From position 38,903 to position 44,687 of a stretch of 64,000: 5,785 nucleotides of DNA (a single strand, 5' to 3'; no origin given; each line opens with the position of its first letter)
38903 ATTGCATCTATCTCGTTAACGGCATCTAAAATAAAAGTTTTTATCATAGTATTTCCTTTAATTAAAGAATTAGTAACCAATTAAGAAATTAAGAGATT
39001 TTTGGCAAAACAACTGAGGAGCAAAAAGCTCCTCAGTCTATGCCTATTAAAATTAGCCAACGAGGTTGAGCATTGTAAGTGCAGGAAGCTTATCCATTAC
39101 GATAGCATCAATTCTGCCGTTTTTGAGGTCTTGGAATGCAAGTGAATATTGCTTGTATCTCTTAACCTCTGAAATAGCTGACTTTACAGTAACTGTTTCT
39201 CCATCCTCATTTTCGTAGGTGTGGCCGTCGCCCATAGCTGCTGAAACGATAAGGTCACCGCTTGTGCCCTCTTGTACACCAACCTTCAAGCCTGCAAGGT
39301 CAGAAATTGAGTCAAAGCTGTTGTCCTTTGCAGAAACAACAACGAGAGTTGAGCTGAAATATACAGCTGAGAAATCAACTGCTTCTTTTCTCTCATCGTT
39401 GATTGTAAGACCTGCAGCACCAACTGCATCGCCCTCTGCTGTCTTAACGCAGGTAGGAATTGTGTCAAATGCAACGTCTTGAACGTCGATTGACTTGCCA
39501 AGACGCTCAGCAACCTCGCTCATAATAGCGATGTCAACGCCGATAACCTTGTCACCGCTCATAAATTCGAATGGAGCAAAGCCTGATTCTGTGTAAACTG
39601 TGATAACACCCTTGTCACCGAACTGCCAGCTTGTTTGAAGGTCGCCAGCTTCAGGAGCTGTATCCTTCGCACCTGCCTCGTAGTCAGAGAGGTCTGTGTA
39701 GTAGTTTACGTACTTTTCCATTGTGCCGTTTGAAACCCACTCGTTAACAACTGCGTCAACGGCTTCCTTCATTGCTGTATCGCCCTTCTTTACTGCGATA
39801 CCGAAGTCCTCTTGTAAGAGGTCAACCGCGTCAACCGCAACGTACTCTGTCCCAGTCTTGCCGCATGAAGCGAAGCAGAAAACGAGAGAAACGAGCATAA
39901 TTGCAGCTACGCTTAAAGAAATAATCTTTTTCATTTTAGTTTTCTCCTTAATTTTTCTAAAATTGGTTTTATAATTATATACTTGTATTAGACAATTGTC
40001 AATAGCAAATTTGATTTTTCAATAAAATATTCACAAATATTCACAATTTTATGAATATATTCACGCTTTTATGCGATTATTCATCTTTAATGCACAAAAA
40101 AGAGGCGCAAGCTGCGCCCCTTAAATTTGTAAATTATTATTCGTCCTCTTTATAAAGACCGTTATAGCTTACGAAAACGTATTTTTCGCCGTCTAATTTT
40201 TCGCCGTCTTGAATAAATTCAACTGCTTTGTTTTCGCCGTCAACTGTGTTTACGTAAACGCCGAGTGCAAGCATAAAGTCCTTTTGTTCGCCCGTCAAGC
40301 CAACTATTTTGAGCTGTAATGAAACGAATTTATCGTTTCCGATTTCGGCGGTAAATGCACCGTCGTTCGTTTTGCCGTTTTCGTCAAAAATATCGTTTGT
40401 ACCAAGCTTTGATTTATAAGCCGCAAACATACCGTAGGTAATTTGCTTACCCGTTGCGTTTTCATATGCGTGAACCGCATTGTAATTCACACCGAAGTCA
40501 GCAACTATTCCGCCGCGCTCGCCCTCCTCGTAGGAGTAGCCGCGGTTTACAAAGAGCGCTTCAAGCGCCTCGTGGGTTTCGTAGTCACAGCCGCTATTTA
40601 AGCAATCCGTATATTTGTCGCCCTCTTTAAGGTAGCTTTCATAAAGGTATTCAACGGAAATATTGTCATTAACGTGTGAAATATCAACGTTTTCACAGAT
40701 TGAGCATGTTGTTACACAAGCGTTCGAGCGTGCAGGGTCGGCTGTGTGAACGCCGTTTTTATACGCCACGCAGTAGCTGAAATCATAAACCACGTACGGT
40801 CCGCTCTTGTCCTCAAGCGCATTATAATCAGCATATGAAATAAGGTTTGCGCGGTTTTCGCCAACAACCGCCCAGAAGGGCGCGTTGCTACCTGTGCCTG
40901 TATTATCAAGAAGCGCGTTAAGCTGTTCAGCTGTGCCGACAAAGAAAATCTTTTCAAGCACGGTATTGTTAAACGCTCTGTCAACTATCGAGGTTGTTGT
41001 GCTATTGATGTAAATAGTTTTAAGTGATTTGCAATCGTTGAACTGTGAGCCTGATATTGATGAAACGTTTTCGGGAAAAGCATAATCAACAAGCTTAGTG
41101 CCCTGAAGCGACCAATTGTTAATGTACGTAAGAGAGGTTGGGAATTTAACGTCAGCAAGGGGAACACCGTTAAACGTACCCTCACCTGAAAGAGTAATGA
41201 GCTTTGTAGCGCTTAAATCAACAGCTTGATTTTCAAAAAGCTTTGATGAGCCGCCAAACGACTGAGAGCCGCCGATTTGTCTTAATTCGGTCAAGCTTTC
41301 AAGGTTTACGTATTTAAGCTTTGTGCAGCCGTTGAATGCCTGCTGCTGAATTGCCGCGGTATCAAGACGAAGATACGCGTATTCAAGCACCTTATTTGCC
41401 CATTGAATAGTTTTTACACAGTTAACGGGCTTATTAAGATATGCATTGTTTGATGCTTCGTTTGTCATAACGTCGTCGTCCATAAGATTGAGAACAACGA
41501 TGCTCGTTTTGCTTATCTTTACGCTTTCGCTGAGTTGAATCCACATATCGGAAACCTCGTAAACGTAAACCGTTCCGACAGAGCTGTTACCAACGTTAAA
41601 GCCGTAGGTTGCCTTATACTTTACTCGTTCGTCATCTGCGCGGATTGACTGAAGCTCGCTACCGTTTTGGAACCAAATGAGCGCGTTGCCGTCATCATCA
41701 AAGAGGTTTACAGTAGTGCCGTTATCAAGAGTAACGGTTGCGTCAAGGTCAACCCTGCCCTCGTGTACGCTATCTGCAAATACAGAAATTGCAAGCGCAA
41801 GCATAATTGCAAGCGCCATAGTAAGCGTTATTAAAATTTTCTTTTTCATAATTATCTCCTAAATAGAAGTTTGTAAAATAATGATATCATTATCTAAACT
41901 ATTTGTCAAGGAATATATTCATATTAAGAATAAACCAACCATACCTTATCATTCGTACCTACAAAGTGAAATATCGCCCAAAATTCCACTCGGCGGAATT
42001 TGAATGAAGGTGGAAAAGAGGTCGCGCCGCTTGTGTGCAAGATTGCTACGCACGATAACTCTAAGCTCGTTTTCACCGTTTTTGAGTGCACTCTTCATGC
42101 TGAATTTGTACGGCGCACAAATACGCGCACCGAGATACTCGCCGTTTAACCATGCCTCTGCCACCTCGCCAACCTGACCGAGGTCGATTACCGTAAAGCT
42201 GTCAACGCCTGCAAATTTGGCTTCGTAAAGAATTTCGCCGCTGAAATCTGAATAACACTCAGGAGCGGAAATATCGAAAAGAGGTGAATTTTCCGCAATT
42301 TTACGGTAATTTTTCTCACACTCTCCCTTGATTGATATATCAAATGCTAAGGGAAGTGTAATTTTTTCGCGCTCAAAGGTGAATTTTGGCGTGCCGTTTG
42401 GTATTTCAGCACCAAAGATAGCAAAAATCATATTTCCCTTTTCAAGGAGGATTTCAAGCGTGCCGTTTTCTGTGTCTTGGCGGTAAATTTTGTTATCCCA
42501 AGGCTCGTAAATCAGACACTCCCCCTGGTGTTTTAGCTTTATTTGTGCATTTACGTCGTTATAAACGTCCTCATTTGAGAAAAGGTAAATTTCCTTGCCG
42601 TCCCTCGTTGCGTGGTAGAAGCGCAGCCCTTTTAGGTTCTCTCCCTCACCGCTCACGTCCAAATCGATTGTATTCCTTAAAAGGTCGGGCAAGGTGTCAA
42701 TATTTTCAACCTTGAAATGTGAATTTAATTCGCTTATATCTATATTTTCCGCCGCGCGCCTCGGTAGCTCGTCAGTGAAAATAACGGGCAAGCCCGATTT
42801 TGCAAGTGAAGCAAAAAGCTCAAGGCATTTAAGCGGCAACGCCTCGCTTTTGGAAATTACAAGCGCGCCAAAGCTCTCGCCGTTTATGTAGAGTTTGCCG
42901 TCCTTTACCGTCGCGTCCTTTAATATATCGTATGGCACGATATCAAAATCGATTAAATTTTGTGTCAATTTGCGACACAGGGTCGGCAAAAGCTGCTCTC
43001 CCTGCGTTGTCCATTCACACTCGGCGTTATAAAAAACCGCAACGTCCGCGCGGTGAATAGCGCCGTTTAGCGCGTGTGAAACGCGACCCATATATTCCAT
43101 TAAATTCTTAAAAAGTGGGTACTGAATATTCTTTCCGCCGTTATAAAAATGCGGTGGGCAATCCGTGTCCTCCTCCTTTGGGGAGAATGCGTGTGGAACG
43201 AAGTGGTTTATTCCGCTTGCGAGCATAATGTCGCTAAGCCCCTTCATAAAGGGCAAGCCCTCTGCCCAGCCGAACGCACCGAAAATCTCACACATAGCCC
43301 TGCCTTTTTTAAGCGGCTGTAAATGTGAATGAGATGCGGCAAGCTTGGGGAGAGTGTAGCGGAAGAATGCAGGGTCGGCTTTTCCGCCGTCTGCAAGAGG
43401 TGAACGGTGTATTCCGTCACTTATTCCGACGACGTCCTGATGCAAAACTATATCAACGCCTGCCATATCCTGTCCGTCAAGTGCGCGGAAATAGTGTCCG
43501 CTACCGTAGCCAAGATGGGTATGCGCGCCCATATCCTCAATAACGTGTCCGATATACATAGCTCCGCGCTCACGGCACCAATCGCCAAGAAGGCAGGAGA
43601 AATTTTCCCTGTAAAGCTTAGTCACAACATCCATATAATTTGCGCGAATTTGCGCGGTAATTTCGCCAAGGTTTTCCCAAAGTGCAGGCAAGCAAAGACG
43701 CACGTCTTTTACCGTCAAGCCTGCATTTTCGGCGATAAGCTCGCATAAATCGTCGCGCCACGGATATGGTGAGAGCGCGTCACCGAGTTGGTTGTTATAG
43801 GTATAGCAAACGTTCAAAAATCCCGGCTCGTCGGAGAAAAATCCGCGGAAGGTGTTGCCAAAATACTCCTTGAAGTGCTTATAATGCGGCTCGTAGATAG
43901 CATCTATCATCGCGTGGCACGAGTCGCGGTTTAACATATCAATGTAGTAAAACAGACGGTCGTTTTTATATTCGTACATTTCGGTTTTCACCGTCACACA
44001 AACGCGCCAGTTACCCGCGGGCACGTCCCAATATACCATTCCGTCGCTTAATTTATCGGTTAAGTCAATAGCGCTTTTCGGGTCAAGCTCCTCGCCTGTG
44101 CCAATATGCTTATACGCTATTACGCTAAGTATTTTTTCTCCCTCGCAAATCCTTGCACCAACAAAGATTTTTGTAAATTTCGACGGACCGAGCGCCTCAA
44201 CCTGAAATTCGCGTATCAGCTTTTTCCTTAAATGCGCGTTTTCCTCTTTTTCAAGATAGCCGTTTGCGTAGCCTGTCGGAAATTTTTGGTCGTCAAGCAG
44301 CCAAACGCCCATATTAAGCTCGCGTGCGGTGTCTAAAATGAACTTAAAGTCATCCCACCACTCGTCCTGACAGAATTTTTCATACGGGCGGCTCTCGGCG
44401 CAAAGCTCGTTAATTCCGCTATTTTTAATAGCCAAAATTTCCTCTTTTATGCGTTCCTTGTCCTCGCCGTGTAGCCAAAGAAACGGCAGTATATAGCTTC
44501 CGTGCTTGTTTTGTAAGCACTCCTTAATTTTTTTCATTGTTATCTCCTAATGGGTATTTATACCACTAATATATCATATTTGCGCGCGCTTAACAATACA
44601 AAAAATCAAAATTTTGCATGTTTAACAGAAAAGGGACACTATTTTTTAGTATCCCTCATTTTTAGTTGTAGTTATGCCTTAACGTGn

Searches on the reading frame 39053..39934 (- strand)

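Call 8: search_protein_families(library=pfam, proteins=[window:39053-39934:-], max_evalue=0.001)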
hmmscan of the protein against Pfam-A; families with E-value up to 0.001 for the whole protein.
window:39053-39934:- (293 aa): 1 family
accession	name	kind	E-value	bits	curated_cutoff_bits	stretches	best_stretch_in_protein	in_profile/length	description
PF00497.25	SBP_bac_3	-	2.2e-22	79.7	26.4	1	111-239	1-98/132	Bacterial extracellular solute-binding proteins, family 3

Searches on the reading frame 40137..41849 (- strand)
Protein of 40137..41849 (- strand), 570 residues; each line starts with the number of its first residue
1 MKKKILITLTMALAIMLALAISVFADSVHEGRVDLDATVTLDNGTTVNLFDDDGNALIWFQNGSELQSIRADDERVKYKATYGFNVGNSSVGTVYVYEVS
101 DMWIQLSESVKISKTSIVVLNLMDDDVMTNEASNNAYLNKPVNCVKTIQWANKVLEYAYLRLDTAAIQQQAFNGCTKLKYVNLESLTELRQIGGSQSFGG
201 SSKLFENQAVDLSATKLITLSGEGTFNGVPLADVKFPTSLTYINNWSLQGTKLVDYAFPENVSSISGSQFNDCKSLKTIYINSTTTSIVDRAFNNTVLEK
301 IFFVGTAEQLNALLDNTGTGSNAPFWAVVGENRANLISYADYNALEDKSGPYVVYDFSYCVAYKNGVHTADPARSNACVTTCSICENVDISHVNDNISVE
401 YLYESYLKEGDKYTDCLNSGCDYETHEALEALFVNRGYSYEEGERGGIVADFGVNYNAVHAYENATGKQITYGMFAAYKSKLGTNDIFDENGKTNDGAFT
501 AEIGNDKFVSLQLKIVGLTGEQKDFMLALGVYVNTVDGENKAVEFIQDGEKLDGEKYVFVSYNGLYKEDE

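Call 8: search_protein_families(library=pfam, proteins=[window:40137-41849:-], max_evalue=0.001)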
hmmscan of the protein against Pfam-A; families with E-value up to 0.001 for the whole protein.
window:40137-41849:- (570 aa): 1 family
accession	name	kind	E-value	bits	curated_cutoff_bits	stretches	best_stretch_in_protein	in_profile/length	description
PF13306.12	LRR_5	-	1.7e-18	67.1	27.7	1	221-310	25-115/127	BspA type Leucine rich repeat region (6 copies)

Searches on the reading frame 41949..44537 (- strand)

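Call 8: search_protein_families(library=pfam, proteins=[window:41949-44537:-], max_evalue=0.001)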
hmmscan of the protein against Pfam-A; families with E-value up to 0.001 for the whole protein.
window:41949-44537:- (862 aa): 1 family
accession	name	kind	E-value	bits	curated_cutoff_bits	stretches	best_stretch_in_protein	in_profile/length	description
PF17132.9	Glyco_hydro_106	-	4.7e-15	55.6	29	1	424-588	457-625/743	alpha-L-rhamnosidase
